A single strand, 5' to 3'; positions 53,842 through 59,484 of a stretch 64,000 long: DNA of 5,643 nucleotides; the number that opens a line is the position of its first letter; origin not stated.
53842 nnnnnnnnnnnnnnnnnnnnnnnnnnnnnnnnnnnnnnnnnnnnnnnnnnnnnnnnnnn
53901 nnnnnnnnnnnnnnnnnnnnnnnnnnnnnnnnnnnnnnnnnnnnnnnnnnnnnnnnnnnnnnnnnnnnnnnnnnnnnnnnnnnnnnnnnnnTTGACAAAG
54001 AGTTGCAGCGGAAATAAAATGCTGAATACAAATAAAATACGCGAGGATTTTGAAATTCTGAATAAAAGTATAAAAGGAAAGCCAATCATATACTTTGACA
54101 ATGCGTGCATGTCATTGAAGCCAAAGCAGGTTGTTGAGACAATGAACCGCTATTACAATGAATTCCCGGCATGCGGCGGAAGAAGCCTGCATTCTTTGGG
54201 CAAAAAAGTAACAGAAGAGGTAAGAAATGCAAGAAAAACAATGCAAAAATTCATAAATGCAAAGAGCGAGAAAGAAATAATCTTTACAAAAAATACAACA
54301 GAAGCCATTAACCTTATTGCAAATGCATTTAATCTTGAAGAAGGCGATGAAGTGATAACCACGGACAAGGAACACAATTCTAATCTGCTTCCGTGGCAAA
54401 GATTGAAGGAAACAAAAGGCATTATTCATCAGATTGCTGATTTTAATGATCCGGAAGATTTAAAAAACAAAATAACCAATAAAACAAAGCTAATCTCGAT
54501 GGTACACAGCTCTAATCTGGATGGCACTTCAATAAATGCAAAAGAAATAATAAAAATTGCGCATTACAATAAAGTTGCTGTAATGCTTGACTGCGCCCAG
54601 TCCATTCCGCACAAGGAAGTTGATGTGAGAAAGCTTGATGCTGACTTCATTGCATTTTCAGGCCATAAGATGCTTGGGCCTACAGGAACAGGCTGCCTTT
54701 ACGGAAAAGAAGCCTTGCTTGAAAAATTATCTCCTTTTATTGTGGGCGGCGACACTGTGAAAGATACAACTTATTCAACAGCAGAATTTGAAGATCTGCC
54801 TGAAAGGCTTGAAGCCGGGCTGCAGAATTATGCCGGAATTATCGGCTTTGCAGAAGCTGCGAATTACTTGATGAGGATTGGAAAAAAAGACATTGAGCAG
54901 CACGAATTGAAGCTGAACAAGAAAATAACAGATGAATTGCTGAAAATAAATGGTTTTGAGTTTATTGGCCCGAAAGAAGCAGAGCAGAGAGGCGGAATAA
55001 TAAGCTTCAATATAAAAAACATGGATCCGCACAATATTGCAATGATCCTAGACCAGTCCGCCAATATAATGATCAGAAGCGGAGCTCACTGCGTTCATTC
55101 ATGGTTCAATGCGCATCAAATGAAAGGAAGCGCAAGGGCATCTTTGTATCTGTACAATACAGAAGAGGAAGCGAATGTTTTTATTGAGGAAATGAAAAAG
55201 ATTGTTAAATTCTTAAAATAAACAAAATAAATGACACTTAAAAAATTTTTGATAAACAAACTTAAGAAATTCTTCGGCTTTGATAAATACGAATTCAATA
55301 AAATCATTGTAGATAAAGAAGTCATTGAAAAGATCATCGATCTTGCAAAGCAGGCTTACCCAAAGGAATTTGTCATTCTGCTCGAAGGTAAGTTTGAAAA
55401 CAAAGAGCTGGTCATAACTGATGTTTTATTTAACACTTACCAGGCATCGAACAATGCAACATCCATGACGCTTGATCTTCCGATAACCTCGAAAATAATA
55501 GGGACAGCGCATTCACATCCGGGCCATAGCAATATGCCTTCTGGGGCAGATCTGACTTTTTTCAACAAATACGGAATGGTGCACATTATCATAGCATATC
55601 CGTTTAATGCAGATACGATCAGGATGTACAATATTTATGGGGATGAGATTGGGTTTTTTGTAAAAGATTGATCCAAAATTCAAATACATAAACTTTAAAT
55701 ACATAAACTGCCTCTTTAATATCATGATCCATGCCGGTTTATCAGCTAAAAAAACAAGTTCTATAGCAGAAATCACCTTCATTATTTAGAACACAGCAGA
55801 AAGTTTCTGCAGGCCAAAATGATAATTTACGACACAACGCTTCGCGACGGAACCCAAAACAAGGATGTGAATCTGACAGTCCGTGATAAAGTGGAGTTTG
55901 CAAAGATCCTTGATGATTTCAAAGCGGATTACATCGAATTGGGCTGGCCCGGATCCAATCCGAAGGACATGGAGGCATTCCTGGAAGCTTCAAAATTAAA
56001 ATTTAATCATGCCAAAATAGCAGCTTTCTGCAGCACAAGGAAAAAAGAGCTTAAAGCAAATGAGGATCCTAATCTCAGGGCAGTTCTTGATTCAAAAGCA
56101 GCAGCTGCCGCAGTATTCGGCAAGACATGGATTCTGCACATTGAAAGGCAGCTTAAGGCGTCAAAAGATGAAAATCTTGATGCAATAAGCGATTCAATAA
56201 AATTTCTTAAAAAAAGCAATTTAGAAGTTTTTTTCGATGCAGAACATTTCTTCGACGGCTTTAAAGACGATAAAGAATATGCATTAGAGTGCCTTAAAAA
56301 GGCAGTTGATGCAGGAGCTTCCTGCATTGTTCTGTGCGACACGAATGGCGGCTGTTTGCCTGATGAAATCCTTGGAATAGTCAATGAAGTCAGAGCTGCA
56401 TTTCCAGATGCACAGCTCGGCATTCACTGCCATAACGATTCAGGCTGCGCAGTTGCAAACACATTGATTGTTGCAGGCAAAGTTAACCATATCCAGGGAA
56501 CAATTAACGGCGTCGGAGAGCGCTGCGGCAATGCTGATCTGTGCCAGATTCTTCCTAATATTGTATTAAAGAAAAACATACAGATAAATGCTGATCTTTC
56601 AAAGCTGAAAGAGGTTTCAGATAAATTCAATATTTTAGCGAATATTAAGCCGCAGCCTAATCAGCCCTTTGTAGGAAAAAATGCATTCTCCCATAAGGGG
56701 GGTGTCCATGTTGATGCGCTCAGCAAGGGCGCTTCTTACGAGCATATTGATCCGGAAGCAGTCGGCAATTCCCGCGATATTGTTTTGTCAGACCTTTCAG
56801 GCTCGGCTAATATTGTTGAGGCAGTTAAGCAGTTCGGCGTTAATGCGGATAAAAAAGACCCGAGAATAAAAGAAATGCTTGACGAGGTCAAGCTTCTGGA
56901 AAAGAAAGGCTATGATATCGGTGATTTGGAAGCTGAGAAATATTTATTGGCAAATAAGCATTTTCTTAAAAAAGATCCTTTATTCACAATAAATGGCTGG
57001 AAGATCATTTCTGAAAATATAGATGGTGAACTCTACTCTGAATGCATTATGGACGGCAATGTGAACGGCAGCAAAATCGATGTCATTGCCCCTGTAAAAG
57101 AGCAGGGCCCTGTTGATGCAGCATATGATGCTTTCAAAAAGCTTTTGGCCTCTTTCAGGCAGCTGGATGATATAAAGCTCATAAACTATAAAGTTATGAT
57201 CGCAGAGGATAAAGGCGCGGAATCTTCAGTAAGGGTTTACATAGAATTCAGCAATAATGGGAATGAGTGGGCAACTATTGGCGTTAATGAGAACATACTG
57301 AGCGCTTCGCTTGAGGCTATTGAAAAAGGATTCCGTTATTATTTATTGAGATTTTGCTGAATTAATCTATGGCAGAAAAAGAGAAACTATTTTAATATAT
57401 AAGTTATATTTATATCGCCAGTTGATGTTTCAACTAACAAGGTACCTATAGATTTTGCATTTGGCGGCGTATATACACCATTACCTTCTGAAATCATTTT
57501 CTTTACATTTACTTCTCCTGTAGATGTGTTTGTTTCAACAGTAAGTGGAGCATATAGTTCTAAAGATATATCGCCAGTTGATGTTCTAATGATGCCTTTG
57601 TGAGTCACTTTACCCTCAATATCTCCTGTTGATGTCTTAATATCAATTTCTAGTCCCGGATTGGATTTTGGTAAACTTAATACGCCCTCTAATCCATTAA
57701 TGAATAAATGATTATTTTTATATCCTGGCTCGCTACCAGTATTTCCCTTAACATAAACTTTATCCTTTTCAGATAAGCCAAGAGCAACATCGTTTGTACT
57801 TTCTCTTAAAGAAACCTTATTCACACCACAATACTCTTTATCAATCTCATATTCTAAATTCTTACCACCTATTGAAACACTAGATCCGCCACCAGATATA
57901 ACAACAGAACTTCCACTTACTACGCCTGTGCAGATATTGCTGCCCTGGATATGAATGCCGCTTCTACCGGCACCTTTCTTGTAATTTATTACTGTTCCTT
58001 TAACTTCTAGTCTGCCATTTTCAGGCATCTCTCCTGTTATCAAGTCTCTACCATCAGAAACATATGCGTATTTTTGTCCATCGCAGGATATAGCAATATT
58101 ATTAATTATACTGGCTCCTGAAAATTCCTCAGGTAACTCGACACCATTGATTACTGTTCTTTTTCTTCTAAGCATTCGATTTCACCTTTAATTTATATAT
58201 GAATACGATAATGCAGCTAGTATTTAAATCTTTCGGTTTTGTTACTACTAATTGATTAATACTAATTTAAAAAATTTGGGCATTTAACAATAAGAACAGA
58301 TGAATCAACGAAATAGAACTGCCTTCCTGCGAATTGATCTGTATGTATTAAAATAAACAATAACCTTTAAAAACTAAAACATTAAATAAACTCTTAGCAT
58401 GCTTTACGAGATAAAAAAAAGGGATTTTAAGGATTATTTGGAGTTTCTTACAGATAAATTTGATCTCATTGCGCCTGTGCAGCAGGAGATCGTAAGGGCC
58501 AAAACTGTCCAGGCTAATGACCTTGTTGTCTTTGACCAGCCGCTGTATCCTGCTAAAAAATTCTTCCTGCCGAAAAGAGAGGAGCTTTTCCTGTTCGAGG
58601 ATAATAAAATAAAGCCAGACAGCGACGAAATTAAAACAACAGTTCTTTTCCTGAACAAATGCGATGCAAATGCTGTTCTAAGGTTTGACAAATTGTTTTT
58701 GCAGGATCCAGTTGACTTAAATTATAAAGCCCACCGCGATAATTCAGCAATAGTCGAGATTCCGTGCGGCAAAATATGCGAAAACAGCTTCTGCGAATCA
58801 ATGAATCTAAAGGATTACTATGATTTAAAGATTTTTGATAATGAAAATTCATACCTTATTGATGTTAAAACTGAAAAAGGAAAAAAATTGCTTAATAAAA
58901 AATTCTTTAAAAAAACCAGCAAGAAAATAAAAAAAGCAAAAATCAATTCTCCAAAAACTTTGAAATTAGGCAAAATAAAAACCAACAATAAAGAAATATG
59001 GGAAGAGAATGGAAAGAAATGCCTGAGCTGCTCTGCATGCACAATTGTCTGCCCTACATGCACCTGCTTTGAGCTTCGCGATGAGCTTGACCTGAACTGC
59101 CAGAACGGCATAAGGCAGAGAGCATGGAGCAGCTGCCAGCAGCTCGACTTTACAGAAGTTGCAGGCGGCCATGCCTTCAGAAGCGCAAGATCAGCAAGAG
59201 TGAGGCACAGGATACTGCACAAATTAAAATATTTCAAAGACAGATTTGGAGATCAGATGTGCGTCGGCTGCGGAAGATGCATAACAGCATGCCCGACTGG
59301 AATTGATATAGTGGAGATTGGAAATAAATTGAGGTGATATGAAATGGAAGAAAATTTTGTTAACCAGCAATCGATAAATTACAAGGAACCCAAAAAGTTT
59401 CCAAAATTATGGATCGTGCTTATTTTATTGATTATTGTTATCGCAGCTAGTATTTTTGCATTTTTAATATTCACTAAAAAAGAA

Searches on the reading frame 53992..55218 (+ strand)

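Call 20: search_protein_families(library=ncbifam, proteins=[window:53992-55218:+], max_evalue=0.00001)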
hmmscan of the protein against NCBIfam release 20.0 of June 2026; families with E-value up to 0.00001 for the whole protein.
window:53992-55218:+ (409 aa): 27 families (the best 25 are shown)
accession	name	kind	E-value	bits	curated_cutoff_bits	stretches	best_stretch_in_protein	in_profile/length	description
TIGR01979.1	sufS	subfamily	3.6e-131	437.7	475.1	1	15-408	2-402/403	SufS family cysteine desulfurase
NF041166.1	f2_encap_cargo1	exception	2.7e-110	370.3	800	1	6-404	220-623/623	family 2A encapsulin nanocompartment cargo protein cysteine desulfurase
NF006791.0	PRK09295.1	equivalog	4.1e-93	312.6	661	1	13-408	5-405/406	cysteine desulfurase SufS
NF008126.0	PRK10874.1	equivalog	3.8e-83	279.9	607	1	10-408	3-399/401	cysteine desulfurase CsdA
TIGR01977.1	am_tr_V_EF2568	hypoth_equivalog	1.8e-80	270.8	377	1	33-404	1-376/376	cysteine desulfurase family protein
TIGR03392.1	FeS_syn_CsdA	equivalog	1.9e-80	271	493.6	1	12-408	2-396/398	cysteine desulfurase CsdA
TIGR01976.1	am_tr_V_VC1184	hypoth_equivalog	1.3e-57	195.9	352.35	1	13-399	3-399/401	cysteine desulfurase-like protein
NF040779.1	Sec_lyase_SclA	exception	2.2e-53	181.5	525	1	34-405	2-377/378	selenocysteine lyase SclA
TIGR03402.1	FeS_nifS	equivalog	1.5e-45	155.6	530.75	1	33-408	1-373/379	cysteine desulfurase NifS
TIGR03235.1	DNA_S_dndA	equivalog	3.1e-33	115.5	480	1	34-370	1-327/353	cysteine desulfurase DndA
TIGR03403.1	nifS_epsilon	equivalog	2.5e-30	105.6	587.7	1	33-406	1-374/382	NifS family cysteine desulfurase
NF010611.0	PRK14012.1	equivalog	2.6e-30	105.7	548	1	32-370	6-333/406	IscS subfamily cysteine desulfurase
TIGR02006.1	IscS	equivalog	1.9e-29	102.9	643.2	1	33-329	5-292/402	IscS subfamily cysteine desulfurase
NF002806.0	PRK02948.1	subfamily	2e-22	79.7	304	1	33-398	2-348/381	IscS subfamily cysteine desulfurase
NF051467.1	peri_mod_PvdN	equivalog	3.5e-22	78.6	650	1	31-356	52-386/425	pyoverdine-tailoring periplasmic protein PvdN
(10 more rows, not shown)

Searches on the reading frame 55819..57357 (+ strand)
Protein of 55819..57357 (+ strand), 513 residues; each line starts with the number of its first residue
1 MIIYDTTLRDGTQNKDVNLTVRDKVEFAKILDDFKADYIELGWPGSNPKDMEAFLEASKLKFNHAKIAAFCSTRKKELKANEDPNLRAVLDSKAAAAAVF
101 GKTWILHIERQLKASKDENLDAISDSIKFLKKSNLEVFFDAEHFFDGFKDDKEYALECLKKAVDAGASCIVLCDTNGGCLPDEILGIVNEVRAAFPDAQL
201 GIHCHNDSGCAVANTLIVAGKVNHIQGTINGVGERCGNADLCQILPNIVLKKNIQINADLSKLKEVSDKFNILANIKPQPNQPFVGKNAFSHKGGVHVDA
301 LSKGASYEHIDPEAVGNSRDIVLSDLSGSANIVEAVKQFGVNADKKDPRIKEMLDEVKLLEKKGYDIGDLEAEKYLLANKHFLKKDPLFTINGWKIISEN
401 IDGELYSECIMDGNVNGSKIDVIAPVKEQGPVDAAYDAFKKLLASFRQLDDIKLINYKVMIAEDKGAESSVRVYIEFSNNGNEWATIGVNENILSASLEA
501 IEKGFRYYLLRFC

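Call 20: search_protein_families(library=ncbifam, proteins=[window:55819-57357:+], max_evalue=0.00001)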
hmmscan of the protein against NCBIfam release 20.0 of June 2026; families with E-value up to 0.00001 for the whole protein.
window:55819-57357:+ (513 aa): 19 families
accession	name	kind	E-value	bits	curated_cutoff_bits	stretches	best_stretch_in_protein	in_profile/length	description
TIGR00977.1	citramal_synth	equivalog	2.1e-162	541.1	450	1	2-509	3-517/526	citramalate synthase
NF002085.0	PRK00915.1-2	subfamily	2.1e-82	277.5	517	1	2-505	15-496/504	2-isopropylmalate synthase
TIGR02090.1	LEU1_arch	subfamily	7.8e-72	242.4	484.75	1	2-372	2-359/363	isopropylmalate/citramalate/homocitrate synthases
NF002086.0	PRK00915.1-3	equivalog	4.8e-71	239.8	532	1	2-500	8-493/516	2-isopropylmalate synthase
TIGR00973.1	leuA_bact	equivalog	7.8e-71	239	598.7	1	2-501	3-489/494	2-isopropylmalate synthase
NF002088.0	PRK00915.1-5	equivalog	1.3e-68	231.7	697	1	3-500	6-490/514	2-isopropylmalate synthase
NF002087.0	PRK00915.1-4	equivalog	7.3e-64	216.1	729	1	1-500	7-494/516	2-isopropylmalate synthase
TIGR02146.1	LysS_fung_arch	equivalog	3.7e-62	210.5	413.55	1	3-358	1-343/344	homocitrate synthase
NF002084.0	PRK00915.1-1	equivalog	5.6e-60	203.4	748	1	1-501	5-492/523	2-isopropylmalate synthase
NF041069.1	IPMS_Sufob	equivalog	7.9e-59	199.8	600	1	2-373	2-362/371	isopropylmalate synthase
TIGR02660.1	nifV_homocitr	equivalog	8.2e-54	183.3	462.9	1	2-360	3-348/365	homocitrate synthase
NF042433.1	CitmalDyn_Leptosp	equivalog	2.5e-46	158.3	950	1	3-505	10-507/514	(R)-citramalate synthase CimA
NF042434.1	IPMS_Lepto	equivalog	6.1e-41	140.6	500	1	2-355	7-364/374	2-isopropylmalate synthase LeuA2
NF002991.1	PRK03739.1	subfamily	1.6e-23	83.3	455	1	200-503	237-546/550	2-isopropylmalate synthase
NF006049.0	PRK08195.1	subfamily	2.1e-19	69.8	229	1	160-270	155-266/344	4-hyroxy-2-oxovalerate/4-hydroxy-2-oxopentanoic acid aldolase,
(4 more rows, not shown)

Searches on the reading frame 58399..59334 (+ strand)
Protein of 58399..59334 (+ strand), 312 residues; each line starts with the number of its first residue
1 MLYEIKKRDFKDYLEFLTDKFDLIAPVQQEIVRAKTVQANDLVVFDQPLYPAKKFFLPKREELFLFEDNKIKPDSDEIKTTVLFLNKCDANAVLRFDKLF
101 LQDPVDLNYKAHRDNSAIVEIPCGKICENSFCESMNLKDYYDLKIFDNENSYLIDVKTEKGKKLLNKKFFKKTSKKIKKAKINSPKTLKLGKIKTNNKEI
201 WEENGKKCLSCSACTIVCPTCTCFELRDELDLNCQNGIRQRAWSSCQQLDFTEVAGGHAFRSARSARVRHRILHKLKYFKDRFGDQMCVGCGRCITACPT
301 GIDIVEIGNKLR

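Call 20: search_protein_families(library=ncbifam, proteins=[window:58399-59334:+], max_evalue=0.00001)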
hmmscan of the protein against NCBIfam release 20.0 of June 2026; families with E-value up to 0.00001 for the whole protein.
window:58399-59334:+ (312 aa): 4 families
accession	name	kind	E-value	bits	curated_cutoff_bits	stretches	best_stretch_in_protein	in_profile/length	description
TIGR02910.1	sulfite_red_A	equivalog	1e-60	205.7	323.15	1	1-311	1-326/334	anaerobic sulfite reductase subunit AsrA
NF040829.1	sulfhyd_ShyB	equivalog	1.6e-42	145.8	690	1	5-311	6-329/334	NAD(P)-dependent hydrogenase/sulfhydrogenase 2 subunit beta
NF040833.1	sulfhyd_HydB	equivalog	3.1e-38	131.6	750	1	8-306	9-330/367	NADPH-dependent hydrogenase/sulfhydrogenase 1 subunit beta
TIGR02745.1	ccoG_rdxA_fixG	equivalog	4.5e-06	25.9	316.7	0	279-304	223-249/435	cytochrome c oxidase accessory protein CcoG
